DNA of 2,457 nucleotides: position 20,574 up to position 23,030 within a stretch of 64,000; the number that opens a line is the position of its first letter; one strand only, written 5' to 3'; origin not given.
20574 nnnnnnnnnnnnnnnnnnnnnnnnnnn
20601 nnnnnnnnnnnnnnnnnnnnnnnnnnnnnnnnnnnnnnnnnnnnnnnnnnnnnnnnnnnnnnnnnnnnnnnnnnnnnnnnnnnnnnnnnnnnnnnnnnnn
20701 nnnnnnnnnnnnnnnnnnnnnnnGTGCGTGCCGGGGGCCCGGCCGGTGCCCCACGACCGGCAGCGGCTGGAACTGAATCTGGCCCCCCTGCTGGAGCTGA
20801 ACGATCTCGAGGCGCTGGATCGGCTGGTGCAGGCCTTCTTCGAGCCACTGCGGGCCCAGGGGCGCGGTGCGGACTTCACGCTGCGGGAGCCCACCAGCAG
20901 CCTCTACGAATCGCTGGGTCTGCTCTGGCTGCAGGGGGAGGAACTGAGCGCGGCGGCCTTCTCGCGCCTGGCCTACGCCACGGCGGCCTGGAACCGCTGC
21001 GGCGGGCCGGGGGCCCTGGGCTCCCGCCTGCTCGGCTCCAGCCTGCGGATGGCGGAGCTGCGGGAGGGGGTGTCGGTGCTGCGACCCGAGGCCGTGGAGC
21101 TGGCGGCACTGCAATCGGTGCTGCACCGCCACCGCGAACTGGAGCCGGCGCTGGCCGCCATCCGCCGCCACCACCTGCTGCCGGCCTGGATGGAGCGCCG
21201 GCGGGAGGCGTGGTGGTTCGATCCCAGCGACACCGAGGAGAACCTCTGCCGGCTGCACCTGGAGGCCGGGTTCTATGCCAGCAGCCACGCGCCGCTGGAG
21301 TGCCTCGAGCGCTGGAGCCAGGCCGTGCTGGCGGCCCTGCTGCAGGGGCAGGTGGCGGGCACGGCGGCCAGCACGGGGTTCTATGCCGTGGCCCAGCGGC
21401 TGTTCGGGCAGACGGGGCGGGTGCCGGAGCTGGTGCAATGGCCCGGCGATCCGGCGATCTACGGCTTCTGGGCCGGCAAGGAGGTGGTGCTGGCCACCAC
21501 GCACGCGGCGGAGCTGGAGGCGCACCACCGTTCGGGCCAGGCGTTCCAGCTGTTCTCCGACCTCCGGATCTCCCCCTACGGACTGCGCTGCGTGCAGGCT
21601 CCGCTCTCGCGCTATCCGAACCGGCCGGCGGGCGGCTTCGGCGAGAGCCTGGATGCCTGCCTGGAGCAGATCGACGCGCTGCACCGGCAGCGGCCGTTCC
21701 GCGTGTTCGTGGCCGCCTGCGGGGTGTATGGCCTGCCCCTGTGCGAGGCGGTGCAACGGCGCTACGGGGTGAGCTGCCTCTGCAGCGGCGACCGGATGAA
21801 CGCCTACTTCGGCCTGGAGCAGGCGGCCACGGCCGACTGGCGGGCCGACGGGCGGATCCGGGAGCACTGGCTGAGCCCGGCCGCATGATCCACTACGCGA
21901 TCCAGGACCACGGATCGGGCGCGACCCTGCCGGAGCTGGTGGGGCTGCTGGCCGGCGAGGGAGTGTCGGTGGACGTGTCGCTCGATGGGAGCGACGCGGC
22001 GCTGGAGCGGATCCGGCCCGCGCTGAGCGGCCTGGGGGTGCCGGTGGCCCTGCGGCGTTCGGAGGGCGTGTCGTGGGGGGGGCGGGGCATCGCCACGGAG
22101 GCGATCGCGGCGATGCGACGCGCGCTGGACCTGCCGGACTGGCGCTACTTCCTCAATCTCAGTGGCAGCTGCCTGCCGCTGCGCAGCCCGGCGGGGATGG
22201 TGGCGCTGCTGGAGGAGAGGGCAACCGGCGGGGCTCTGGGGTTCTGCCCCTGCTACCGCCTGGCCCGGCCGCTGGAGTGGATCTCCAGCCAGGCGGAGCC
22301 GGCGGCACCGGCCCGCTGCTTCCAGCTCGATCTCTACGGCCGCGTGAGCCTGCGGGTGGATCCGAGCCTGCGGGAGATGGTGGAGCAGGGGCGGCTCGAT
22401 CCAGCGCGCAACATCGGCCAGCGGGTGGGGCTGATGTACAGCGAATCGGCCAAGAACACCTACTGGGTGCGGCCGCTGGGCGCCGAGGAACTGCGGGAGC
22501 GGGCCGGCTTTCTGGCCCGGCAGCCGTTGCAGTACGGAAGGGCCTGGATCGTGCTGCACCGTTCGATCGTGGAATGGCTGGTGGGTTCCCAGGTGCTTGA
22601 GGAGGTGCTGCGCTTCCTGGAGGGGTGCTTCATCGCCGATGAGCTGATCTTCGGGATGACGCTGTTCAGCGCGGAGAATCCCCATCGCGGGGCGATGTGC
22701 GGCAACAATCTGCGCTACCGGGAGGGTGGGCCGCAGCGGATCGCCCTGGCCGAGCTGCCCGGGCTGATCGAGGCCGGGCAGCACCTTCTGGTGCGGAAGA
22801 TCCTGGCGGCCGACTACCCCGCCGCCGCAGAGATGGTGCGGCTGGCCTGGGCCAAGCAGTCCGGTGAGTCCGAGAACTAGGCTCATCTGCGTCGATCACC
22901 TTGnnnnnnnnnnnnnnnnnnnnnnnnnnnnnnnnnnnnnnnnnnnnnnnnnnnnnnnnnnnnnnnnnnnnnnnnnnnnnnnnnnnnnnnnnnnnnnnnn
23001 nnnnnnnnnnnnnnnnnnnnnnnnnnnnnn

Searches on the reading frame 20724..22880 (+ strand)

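Call 34: search_protein_families(library=pfam, proteins=[window:20724-22880:+], max_evalue=0.00001)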
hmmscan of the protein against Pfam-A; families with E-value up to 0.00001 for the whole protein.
window:20724-22880:+ (718 aa): 1 family
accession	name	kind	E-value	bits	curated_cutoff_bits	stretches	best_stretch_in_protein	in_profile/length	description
PF02485.27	Branch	-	4.3e-10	40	23.4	1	432-498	47-114/250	Core-2/I-Branching enzyme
